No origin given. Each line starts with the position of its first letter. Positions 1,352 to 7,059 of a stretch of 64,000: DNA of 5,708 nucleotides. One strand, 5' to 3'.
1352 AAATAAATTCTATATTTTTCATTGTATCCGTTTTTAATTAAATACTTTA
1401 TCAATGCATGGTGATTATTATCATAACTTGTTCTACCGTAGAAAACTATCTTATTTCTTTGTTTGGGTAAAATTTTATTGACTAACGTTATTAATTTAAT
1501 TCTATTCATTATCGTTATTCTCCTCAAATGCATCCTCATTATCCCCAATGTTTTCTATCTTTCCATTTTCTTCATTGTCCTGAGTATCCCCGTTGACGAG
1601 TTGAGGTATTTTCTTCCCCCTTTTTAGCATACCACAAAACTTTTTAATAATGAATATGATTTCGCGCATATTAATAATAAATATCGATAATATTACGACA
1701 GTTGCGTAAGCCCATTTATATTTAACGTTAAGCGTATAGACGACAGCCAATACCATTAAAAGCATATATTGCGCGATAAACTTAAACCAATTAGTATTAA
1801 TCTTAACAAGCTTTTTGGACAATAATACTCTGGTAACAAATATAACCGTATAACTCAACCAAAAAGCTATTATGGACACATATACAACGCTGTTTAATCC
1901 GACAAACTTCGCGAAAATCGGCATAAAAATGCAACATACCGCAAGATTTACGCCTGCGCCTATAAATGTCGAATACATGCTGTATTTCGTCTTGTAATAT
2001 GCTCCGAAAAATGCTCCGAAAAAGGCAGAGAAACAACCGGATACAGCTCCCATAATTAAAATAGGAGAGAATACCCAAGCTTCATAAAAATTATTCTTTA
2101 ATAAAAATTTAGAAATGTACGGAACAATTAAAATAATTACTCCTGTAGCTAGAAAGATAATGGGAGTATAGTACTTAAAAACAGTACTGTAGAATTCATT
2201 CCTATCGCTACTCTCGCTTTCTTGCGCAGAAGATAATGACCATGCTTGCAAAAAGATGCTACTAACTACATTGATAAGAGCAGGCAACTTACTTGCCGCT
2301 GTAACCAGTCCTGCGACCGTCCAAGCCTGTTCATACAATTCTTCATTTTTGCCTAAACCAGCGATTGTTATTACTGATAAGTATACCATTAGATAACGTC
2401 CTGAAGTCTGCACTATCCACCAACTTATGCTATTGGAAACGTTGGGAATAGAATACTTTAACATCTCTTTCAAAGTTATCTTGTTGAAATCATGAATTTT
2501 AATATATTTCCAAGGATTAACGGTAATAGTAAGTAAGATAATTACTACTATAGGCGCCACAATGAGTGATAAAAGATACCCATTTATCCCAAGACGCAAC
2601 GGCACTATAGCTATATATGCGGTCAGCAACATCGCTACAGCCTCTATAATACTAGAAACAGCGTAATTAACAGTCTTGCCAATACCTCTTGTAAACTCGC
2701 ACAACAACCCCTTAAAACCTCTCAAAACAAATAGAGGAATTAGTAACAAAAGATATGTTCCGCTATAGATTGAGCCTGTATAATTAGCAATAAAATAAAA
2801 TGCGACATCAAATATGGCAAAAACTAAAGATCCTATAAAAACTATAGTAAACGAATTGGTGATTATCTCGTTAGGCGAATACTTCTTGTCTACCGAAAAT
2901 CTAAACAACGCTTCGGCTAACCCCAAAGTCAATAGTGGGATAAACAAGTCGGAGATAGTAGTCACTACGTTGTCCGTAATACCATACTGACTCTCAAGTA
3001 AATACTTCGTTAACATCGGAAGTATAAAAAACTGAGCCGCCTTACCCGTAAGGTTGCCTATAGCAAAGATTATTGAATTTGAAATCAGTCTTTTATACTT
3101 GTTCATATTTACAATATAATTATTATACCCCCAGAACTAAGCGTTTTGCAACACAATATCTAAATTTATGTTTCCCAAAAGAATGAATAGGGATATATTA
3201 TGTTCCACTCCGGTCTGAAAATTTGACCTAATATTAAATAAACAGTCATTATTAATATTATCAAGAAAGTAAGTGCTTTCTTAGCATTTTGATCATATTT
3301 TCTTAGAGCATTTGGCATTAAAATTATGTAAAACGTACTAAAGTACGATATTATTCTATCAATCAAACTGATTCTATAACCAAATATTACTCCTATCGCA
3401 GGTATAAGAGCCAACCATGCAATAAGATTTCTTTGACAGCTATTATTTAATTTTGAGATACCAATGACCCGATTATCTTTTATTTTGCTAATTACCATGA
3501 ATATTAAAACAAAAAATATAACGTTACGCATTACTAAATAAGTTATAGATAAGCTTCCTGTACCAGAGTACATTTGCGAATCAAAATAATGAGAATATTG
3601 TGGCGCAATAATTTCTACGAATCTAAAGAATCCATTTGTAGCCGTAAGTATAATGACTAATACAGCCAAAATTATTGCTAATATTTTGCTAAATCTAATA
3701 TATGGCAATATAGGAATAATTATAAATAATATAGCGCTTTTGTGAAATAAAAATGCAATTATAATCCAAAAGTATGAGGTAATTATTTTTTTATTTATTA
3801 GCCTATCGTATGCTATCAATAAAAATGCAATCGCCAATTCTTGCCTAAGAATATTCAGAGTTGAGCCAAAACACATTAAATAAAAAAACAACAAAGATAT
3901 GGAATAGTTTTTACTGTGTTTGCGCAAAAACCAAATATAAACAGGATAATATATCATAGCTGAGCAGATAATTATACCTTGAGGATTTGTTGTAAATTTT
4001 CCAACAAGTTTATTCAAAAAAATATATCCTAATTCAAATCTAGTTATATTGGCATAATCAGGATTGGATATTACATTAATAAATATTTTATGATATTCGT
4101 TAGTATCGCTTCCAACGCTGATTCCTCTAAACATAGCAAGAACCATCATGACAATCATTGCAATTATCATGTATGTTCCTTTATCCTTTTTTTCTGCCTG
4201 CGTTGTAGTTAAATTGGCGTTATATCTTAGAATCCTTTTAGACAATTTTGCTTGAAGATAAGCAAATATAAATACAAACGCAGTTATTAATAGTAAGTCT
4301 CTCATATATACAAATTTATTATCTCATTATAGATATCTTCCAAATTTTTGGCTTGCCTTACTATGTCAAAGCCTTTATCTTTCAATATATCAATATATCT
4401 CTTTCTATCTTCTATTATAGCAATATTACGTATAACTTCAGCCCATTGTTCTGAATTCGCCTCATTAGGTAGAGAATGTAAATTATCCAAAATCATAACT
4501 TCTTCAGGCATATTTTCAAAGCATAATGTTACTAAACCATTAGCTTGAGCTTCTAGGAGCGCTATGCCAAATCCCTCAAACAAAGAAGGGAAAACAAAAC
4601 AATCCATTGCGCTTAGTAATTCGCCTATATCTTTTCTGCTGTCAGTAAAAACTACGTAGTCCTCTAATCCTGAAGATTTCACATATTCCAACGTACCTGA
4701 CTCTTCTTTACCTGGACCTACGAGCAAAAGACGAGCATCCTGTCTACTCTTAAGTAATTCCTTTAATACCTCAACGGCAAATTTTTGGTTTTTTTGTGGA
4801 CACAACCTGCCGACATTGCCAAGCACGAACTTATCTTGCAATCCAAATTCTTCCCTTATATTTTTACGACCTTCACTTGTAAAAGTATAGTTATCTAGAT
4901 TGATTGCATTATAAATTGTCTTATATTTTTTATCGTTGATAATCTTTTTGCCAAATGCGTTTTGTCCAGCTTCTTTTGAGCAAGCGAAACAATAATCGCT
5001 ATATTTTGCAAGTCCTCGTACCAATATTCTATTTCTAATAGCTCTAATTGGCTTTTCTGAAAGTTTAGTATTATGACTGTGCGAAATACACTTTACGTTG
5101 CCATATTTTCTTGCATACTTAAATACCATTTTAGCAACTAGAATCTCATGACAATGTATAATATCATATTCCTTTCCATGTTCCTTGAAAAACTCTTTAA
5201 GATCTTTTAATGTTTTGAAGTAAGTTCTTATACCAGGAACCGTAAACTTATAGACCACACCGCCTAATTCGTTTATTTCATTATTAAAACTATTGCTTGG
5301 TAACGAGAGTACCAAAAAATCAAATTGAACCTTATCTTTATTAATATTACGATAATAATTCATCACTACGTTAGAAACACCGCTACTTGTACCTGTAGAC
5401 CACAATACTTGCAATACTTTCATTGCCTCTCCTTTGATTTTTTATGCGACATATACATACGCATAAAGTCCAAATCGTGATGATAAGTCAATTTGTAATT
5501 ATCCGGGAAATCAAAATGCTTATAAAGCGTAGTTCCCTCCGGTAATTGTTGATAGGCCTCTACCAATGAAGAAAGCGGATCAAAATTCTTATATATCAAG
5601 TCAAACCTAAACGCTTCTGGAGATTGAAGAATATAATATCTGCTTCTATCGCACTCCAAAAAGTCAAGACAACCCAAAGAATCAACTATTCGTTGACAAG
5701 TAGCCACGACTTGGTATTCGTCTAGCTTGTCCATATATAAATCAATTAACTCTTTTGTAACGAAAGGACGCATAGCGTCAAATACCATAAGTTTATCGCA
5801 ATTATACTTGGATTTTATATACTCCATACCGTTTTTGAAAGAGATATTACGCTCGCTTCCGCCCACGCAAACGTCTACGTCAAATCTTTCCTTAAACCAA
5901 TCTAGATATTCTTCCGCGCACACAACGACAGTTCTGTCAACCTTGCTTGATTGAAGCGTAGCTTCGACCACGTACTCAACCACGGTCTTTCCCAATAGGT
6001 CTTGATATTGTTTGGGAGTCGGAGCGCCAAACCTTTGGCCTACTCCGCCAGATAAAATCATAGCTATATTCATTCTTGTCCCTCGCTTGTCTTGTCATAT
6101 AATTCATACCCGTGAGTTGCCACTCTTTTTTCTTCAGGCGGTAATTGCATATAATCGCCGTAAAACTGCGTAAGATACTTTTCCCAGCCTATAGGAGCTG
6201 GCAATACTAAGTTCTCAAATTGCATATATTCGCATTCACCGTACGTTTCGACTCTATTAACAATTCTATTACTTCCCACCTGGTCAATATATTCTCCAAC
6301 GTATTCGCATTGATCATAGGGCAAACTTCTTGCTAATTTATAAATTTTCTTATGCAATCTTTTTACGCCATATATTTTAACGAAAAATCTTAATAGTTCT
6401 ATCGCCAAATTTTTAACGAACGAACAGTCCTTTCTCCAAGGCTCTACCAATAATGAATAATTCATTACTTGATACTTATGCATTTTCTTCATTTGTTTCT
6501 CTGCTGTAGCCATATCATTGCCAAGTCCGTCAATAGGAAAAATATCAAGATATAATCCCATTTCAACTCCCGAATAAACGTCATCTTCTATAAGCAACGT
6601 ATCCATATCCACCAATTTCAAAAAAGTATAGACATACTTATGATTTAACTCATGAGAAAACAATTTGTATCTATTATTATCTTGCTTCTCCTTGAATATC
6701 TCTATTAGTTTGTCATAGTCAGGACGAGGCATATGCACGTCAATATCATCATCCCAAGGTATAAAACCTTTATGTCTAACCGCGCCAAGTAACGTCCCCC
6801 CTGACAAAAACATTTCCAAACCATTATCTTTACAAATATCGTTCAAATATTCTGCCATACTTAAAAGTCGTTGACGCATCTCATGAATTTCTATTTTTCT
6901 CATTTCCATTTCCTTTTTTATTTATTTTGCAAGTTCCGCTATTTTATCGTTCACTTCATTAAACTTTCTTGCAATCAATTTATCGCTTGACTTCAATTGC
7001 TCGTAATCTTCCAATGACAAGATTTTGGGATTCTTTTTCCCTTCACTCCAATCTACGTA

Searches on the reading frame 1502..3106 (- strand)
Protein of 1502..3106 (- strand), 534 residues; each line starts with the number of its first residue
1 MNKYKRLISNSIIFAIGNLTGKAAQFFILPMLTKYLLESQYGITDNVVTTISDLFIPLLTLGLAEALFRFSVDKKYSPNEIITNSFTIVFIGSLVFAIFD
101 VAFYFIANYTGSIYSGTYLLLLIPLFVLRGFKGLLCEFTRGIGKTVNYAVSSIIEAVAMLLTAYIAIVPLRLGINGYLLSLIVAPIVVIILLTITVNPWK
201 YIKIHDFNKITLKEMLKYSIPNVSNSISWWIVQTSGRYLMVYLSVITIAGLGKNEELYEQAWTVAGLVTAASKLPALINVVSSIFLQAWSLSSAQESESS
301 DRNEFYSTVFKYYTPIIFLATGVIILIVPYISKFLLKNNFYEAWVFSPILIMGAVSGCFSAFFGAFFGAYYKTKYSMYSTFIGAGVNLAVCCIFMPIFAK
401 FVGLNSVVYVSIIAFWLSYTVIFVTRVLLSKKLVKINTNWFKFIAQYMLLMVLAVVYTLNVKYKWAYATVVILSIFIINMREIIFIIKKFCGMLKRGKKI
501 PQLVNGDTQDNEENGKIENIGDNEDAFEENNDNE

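Call 63: search_protein_families(library=pfam, proteins=[window:1502-3106:-], max_evalue=0.00001)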
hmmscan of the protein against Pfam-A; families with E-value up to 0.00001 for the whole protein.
window:1502-3106:- (534 aa): 1 family
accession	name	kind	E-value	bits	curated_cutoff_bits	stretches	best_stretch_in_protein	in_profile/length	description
PF01943.22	Polysacc_synt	-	1.6e-10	41.3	28.2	1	9-264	3-241/274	Polysaccharide biosynthesis protein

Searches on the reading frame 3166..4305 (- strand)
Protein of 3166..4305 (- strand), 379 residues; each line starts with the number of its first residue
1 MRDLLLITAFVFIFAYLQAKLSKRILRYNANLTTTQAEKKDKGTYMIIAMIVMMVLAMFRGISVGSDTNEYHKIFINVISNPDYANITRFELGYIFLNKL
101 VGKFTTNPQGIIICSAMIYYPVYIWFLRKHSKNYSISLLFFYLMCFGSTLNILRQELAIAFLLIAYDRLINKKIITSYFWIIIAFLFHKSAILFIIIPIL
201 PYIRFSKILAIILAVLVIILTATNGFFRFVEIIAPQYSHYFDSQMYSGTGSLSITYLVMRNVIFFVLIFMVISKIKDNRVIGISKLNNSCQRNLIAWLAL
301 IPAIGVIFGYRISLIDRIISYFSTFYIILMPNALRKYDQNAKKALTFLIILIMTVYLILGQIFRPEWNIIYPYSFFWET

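Call 63: search_protein_families(library=pfam, proteins=[window:3166-4305:-], max_evalue=0.00001)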
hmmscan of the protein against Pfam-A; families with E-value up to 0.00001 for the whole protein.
window:3166-4305:- (379 aa): 1 family
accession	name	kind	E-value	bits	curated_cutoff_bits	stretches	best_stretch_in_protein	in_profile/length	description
PF14897.12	EpsG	-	2.2e-48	165.5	30.1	1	45-375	3-326/326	EpsG family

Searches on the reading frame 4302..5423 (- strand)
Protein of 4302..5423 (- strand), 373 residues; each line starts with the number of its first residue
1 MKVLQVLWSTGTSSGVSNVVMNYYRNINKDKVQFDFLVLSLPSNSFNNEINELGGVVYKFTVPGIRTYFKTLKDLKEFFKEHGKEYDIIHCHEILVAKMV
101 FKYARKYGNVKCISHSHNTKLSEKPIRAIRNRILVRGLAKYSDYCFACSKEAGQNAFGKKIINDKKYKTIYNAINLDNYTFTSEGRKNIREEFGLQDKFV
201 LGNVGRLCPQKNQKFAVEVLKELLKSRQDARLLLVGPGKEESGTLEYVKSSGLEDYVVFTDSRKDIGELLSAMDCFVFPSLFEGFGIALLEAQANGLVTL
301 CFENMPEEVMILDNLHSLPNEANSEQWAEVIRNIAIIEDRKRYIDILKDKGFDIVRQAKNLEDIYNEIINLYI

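Call 63: search_protein_families(library=pfam, proteins=[window:4302-5423:-], max_evalue=0.00001)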
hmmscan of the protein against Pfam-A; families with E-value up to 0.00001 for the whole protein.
window:4302-5423:- (373 aa): 4 families
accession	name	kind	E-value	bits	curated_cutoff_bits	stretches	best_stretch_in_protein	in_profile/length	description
PF00534.26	Glycos_transf_1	-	2e-24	86.5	26.4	1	186-335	2-156/172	Glycosyl transferases group 1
PF13692.12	Glyco_trans_1_4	-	7.4e-24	85.1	27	1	199-333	2-138/142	Glycosyl transferases group 1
PF13439.12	Glyco_transf_4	-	2.5e-13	50.8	28.5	1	14-177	2-169/170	Glycosyltransferase Family 4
PF20706.3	GT4-conflict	-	1.6e-06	27.8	26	1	204-297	203-306/385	Family 4 Glycosyltransferase in conflict systems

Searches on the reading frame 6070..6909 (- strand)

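Call 63: search_protein_families(library=pfam, proteins=[window:6070-6909:-], max_evalue=0.00001)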
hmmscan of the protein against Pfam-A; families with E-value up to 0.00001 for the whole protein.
window:6070-6909:- (279 aa): 1 family
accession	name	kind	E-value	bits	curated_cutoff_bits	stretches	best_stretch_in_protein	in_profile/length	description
PF04991.19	LicD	-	1.6e-48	166.2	22.6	1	26-251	1-227/227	LicD family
